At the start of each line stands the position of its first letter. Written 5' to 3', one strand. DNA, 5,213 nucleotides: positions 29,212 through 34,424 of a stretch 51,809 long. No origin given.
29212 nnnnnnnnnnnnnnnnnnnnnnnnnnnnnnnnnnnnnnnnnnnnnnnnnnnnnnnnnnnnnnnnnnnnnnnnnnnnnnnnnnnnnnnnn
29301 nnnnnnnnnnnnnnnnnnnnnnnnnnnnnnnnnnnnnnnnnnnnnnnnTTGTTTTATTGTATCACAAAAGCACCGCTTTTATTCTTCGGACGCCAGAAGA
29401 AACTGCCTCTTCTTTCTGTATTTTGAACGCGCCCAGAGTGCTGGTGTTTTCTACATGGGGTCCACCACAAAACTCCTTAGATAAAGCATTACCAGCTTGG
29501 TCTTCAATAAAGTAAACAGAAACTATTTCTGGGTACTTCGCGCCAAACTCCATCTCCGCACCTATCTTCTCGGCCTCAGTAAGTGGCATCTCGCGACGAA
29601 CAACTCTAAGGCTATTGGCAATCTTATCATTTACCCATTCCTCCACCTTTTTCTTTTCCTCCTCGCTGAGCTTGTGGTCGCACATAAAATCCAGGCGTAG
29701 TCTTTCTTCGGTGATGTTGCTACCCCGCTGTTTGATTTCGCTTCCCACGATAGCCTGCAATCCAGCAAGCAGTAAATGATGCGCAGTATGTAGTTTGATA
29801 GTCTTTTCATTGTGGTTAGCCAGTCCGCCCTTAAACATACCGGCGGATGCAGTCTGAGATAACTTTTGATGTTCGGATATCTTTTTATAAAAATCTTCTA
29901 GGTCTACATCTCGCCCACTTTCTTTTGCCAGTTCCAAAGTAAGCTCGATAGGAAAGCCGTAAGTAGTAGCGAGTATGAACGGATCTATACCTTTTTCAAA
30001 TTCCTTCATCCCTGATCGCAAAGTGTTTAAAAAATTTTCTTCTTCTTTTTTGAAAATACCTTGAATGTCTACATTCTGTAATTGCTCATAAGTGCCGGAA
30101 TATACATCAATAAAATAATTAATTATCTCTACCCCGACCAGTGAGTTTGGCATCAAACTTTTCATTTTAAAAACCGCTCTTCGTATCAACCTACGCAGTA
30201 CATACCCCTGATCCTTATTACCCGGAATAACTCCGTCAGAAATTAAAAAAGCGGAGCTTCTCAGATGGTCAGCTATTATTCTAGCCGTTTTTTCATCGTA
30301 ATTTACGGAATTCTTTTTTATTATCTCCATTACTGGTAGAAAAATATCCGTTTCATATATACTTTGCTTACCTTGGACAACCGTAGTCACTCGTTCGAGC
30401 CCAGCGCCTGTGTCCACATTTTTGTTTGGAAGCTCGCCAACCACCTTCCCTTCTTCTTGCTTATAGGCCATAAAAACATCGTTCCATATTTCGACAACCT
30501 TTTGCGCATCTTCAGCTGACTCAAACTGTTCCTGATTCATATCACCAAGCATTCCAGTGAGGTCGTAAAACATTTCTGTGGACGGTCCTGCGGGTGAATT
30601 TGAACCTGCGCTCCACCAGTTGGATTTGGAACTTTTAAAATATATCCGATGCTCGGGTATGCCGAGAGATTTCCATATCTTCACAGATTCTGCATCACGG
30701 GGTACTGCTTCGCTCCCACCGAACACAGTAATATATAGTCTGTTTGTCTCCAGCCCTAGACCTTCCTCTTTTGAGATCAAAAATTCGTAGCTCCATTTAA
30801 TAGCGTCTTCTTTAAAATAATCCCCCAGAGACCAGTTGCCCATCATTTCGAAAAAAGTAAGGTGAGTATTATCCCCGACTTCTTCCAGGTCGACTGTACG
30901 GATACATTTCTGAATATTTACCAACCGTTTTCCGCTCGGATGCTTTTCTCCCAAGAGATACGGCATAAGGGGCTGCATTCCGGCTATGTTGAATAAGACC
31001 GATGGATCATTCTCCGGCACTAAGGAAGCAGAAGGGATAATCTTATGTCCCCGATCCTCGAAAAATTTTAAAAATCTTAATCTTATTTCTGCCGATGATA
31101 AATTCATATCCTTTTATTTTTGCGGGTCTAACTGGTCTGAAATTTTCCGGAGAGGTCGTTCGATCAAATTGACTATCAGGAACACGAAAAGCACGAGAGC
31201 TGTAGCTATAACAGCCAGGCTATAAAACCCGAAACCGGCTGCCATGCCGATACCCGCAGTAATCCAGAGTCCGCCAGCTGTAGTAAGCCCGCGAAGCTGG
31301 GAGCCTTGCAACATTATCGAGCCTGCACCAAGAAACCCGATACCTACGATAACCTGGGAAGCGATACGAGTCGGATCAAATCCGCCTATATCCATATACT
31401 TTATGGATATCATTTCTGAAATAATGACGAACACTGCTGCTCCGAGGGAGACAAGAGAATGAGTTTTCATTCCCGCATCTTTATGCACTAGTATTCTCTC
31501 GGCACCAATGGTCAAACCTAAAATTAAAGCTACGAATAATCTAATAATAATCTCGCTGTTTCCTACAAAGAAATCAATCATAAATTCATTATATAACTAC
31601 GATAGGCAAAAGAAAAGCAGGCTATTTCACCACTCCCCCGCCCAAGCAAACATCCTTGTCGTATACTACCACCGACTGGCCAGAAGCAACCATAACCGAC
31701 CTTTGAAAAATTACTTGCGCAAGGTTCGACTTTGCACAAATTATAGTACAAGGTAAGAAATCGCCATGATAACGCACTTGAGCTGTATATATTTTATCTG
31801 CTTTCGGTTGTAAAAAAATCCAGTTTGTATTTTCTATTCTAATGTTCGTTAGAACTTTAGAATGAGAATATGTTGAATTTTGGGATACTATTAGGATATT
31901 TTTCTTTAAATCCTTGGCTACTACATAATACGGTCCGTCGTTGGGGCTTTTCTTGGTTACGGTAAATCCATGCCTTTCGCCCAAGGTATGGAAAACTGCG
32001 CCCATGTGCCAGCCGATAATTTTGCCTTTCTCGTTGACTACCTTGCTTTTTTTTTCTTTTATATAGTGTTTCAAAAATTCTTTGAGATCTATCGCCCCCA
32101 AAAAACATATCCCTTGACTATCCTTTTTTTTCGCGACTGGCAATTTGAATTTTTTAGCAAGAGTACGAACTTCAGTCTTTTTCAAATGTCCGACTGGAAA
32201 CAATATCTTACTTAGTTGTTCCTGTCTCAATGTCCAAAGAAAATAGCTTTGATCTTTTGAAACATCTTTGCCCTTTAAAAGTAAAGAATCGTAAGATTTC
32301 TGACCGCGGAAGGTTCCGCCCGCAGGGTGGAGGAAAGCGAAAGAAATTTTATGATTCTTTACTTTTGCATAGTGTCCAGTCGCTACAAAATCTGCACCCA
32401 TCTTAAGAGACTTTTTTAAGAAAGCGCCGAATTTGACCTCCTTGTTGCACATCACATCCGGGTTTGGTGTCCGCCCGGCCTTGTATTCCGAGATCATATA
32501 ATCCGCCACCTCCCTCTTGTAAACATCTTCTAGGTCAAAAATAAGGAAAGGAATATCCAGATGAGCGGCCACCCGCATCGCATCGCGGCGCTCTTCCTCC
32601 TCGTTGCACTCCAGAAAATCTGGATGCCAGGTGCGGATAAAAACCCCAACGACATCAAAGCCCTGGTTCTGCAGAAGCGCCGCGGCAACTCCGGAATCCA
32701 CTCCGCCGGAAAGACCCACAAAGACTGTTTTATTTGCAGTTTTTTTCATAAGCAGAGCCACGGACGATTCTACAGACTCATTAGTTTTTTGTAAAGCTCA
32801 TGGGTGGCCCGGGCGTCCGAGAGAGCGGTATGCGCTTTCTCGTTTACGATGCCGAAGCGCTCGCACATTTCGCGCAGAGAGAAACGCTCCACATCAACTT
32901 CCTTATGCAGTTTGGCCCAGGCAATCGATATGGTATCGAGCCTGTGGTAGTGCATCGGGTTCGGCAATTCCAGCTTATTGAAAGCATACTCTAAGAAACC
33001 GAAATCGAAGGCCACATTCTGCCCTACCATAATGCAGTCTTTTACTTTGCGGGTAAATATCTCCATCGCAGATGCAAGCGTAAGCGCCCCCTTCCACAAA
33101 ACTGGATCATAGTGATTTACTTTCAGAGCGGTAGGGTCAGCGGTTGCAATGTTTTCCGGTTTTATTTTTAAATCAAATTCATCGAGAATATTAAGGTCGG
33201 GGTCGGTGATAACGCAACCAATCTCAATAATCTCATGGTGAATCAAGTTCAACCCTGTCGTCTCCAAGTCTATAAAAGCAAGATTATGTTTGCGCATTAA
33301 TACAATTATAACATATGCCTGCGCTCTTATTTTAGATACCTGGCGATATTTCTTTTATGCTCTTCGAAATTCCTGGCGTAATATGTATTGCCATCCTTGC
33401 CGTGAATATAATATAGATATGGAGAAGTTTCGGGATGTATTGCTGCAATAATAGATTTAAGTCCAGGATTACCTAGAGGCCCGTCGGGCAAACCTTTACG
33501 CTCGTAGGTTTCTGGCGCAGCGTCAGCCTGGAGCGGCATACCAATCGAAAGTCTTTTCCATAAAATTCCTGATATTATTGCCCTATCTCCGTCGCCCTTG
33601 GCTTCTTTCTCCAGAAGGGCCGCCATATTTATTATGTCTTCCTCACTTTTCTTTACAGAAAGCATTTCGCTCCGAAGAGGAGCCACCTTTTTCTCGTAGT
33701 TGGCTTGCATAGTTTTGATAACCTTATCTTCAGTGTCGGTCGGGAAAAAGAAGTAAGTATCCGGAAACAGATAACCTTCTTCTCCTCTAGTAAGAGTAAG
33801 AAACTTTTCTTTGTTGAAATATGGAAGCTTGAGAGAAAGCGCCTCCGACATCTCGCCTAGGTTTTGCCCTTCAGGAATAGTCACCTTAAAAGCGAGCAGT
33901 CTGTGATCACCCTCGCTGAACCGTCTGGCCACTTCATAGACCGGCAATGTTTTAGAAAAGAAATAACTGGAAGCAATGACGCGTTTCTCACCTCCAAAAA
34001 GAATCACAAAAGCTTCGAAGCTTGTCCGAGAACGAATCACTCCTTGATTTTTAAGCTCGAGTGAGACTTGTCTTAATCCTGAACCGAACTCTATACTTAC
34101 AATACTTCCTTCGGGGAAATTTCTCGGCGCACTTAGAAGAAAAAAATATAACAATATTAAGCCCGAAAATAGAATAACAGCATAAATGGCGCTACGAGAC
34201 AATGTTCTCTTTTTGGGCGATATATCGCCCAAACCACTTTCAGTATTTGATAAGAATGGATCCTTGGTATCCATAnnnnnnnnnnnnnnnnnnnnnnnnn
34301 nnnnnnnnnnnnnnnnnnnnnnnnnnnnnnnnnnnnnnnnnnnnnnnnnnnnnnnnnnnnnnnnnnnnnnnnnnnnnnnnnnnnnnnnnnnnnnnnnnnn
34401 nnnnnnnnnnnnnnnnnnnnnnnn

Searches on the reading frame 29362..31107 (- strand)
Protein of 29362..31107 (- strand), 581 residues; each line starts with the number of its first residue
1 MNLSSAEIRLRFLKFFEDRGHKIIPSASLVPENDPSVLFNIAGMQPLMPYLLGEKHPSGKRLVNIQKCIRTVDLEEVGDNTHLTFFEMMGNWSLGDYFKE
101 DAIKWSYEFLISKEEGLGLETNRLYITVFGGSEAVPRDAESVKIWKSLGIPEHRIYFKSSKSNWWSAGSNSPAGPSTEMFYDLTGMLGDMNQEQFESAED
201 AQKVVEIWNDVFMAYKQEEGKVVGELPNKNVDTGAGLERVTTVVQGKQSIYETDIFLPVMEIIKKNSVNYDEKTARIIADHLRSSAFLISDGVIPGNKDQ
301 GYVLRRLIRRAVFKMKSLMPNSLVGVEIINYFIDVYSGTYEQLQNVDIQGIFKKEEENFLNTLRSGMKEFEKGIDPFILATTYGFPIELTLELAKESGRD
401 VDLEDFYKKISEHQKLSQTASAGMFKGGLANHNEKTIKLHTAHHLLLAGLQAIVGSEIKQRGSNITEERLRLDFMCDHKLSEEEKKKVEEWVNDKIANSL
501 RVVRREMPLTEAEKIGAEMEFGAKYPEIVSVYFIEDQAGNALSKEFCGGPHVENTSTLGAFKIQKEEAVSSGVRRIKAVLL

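Call 86: search_protein_families(library=pfam, proteins=[window:29362-31107:-], max_evalue=0.00001)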
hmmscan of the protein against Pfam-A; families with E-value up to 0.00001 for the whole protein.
window:29362-31107:- (581 aa): 2 families
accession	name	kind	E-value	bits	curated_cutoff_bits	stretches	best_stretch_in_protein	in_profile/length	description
PF01411.24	tRNA-synt_2c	-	2e-122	410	30.3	1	7-425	1-436/552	tRNA synthetases class II (A)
PF07973.19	tRNA_SAD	-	9.3e-16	58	24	1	529-576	1-43/44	Threonyl and Alanyl tRNA synthetase second additional domain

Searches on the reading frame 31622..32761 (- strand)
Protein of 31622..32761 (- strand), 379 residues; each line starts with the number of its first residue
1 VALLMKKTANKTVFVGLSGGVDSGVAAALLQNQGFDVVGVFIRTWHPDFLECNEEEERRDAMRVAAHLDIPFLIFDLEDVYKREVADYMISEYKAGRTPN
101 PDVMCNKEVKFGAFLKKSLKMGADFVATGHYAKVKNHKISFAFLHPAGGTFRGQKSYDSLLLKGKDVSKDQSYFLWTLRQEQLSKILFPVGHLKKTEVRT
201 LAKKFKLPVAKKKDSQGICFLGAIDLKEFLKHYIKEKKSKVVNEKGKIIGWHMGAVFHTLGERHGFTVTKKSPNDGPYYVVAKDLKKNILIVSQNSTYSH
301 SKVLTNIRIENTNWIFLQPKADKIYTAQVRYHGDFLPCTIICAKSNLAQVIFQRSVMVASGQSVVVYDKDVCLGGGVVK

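Call 86: search_protein_families(library=pfam, proteins=[window:31622-32761:-], max_evalue=0.00001)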
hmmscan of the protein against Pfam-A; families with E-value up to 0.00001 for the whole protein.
window:31622-32761:- (379 aa): 4 families
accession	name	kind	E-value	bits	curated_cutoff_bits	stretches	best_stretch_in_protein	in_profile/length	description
PF03054.22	tRNA_Me_trans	-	7e-73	245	20.6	1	12-222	2-201/202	tRNA methyl transferase HUP domain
PF20259.3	tRNA_Me_trans_M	-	5.7e-17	61.5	27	1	227-294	1-66/66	tRNA methyl transferase PRC-barrel domain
PF20258.4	tRNA_Me_trans_C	-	5.1e-14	52.8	20.6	1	306-378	3-77/77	Aminomethyltransferase beta-barrel domain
PF02540.23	NAD_synthase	-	4.9e-09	36.1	21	1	6-83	14-87/242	NAD synthase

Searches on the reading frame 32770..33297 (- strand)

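Call 87: search_protein_families(library=pfam, proteins=[window:32770-33297:-], max_evalue=0.00001)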
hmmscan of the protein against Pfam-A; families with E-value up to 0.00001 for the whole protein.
window:32770-33297:- (175 aa): 2 families
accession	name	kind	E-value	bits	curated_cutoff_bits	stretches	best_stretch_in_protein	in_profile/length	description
PF00929.31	RNase_T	-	8.3e-28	98.4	24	1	8-169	2-164/164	Exonuclease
PF16473.11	Rv2179c-like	-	1.2e-08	35.3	27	1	7-170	3-174/177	3'-5' exoribonuclease Rv2179c-like domain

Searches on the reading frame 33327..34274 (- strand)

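Call 86: search_protein_families(library=pfam, proteins=[window:33327-34274:-], max_evalue=0.00001)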
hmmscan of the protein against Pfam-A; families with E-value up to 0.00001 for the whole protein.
window:33327-34274:- (315 aa): 1 family
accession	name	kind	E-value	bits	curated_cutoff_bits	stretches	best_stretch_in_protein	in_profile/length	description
PF02618.21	YceG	-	5.3e-55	187.3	32.4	2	59-252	1-193/275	YceG-like family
